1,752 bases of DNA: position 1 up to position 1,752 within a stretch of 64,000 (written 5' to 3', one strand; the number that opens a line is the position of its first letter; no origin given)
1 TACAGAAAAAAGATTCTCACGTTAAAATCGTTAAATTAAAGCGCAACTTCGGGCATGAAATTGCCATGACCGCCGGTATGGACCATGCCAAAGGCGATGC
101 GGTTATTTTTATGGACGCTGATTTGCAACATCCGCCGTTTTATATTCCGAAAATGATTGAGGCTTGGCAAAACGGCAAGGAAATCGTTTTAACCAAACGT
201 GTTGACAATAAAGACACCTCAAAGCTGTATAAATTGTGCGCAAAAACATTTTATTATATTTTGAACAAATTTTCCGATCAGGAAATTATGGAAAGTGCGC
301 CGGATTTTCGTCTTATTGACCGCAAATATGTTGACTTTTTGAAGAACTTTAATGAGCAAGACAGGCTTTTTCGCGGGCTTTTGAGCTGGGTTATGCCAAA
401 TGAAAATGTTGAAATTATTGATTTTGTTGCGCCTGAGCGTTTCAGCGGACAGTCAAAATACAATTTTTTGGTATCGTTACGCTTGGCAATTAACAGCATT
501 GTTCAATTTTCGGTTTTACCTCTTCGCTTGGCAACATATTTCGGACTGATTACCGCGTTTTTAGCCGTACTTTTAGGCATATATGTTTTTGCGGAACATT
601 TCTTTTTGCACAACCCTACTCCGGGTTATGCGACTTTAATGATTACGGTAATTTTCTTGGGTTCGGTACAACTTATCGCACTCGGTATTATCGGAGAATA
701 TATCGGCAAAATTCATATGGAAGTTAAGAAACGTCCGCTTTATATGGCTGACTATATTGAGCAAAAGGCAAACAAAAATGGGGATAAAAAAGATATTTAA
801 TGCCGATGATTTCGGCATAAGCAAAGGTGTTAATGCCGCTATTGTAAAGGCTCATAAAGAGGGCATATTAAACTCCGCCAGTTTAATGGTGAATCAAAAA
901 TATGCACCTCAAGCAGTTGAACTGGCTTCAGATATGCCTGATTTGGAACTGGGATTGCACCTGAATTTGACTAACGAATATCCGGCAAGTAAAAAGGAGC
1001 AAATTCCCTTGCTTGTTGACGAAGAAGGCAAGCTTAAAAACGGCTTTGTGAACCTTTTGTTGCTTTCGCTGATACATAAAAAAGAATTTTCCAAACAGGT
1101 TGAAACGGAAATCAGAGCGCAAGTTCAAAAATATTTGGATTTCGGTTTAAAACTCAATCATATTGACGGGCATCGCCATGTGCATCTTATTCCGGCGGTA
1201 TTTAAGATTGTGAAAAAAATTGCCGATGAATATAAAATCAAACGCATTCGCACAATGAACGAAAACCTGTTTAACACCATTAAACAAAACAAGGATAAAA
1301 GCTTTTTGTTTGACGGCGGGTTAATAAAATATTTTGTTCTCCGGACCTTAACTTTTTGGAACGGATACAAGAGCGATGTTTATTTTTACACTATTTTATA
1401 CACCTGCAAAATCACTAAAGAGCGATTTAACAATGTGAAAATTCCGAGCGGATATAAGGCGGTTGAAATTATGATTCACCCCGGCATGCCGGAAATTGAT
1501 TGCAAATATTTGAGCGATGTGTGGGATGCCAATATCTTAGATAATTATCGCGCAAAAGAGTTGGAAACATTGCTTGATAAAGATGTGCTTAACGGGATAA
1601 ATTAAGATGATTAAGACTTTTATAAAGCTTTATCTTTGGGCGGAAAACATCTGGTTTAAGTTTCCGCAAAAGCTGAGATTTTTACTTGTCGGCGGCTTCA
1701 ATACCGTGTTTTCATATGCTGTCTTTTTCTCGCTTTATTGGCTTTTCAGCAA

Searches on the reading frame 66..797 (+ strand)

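Call 46: search_protein_families(library=pfam, proteins=[window:66-797:+], max_evalue=0.00001)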
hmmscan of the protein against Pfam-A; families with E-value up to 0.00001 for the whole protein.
window:66-797:+ (244 aa): 1 family
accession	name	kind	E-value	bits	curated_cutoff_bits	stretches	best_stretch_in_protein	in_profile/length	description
PF00535.33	Glycos_transf_2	-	4.2e-13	50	23.3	1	2-89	71-164/168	Glycosyl transferase family 2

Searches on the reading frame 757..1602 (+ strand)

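Call 46: search_protein_families(library=pfam, proteins=[window:757-1602:+], max_evalue=0.00001)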
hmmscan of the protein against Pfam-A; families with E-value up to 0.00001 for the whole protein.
window:757-1602:+ (282 aa): 1 family
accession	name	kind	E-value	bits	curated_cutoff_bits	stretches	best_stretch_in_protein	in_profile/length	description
PF04794.17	YdjC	-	2.2e-60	205.2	29.7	1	13-278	3-261/266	YdjC-like protein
